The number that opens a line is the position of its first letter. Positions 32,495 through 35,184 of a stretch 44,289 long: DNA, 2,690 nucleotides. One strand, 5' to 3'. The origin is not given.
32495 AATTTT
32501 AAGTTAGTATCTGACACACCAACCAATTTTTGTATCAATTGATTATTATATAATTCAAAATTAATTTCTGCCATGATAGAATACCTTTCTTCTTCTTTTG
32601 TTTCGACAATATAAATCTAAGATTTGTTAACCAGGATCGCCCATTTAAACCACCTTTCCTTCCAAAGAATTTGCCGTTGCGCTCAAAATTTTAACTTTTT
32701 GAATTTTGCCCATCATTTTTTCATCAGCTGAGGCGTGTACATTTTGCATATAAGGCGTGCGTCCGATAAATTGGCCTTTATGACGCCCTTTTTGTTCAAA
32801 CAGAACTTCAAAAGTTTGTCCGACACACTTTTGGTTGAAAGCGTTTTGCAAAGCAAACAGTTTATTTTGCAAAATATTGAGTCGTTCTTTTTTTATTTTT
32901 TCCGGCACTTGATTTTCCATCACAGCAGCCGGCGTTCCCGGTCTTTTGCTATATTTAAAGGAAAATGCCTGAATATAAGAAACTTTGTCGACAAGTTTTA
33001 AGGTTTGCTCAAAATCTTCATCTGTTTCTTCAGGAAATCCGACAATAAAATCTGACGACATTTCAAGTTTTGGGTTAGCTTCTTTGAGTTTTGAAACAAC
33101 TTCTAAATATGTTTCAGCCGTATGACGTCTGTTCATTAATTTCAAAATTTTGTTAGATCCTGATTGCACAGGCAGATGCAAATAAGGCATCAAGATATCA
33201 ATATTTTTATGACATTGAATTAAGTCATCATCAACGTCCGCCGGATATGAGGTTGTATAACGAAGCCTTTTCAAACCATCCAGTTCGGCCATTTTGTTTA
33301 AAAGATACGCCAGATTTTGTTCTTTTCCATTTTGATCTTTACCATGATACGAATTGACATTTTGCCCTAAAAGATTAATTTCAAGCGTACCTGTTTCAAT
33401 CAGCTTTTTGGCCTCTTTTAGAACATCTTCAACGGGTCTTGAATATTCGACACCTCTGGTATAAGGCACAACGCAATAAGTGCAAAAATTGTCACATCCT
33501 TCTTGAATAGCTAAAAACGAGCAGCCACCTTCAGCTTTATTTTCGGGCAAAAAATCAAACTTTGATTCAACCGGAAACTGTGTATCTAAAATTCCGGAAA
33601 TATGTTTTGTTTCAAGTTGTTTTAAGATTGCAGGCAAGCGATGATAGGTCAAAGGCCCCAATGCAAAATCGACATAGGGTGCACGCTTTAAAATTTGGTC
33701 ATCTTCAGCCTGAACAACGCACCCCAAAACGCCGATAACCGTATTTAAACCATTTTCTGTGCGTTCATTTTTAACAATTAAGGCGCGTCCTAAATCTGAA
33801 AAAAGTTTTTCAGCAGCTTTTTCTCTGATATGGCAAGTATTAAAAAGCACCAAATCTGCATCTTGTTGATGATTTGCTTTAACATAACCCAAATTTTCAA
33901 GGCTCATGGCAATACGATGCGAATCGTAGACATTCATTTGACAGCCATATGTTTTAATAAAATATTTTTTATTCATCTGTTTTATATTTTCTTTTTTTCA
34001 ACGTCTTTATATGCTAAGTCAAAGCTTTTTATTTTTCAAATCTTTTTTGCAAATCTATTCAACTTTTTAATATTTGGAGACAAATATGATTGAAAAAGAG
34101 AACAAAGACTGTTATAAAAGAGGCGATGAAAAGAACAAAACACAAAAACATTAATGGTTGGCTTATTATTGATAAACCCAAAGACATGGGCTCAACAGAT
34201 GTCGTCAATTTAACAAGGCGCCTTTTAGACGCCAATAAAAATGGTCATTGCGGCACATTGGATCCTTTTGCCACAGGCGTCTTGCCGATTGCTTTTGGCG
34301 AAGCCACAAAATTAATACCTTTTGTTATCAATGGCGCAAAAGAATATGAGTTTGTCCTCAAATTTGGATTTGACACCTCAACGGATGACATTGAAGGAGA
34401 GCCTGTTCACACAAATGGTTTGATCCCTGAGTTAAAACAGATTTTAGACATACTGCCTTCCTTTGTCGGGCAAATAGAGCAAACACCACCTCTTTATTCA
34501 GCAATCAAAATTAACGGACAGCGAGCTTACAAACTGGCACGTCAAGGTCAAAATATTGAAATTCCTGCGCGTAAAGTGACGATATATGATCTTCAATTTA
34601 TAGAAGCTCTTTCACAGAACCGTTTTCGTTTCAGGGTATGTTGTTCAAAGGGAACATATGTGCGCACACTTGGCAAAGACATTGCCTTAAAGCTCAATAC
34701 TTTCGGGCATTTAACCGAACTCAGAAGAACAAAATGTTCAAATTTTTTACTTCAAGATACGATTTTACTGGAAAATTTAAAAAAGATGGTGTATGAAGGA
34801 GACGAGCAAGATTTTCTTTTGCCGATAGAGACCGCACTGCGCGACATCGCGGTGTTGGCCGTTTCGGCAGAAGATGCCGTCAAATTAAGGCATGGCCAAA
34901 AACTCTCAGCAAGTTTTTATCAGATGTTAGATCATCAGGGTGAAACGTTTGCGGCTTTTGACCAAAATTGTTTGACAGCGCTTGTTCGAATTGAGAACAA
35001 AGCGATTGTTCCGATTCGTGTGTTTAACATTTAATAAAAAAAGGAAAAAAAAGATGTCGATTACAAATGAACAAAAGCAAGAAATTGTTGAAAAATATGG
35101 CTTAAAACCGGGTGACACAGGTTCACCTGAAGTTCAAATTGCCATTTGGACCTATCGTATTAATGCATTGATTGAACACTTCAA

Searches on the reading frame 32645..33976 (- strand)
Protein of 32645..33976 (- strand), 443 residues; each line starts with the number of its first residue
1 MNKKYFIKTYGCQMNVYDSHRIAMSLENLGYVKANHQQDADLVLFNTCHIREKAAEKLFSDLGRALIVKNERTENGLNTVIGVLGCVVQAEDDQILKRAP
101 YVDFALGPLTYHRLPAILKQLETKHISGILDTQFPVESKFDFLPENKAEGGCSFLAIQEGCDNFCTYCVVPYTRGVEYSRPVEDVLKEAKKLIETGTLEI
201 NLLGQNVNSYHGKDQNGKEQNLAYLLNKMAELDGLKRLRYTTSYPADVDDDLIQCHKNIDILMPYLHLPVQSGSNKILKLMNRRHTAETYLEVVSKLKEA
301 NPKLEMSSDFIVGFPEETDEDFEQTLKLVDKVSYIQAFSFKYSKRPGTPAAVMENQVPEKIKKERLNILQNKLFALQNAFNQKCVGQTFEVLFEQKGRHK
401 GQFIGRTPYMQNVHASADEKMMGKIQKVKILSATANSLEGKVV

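Call 60: search_protein_families(library=pfam, proteins=[window:32645-33976:-], max_evalue=0.0001)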
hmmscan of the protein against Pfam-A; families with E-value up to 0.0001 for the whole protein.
window:32645-33976:- (443 aa): 3 families
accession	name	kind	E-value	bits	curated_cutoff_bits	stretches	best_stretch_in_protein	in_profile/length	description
PF04055.27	Radical_SAM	-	4.3e-28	99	29.5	1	157-329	3-166/166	Radical SAM superfamily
PF00919.26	UPF0004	-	2.5e-27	95.2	27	1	4-107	1-98/98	Uncharacterized protein family UPF0004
PF01938.26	TRAM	-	7.4e-12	45.4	21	1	382-443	1-61/61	TRAM domain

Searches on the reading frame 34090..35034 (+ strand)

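Call 60: search_protein_families(library=pfam, proteins=[window:34090-35034:+], max_evalue=0.0001)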
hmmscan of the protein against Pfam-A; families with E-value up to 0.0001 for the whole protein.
window:34090-35034:+ (314 aa): 2 families
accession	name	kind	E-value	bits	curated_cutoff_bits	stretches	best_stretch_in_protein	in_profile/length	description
PF01509.24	TruB_N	-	1.1e-52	178.9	27.3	1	43-191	1-149/149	TruB family pseudouridylate synthase (N terminal domain)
PF16198.10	TruB_C_2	-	5.4e-11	42.9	29.3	1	192-250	1-65/66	tRNA pseudouridylate synthase B C-terminal domain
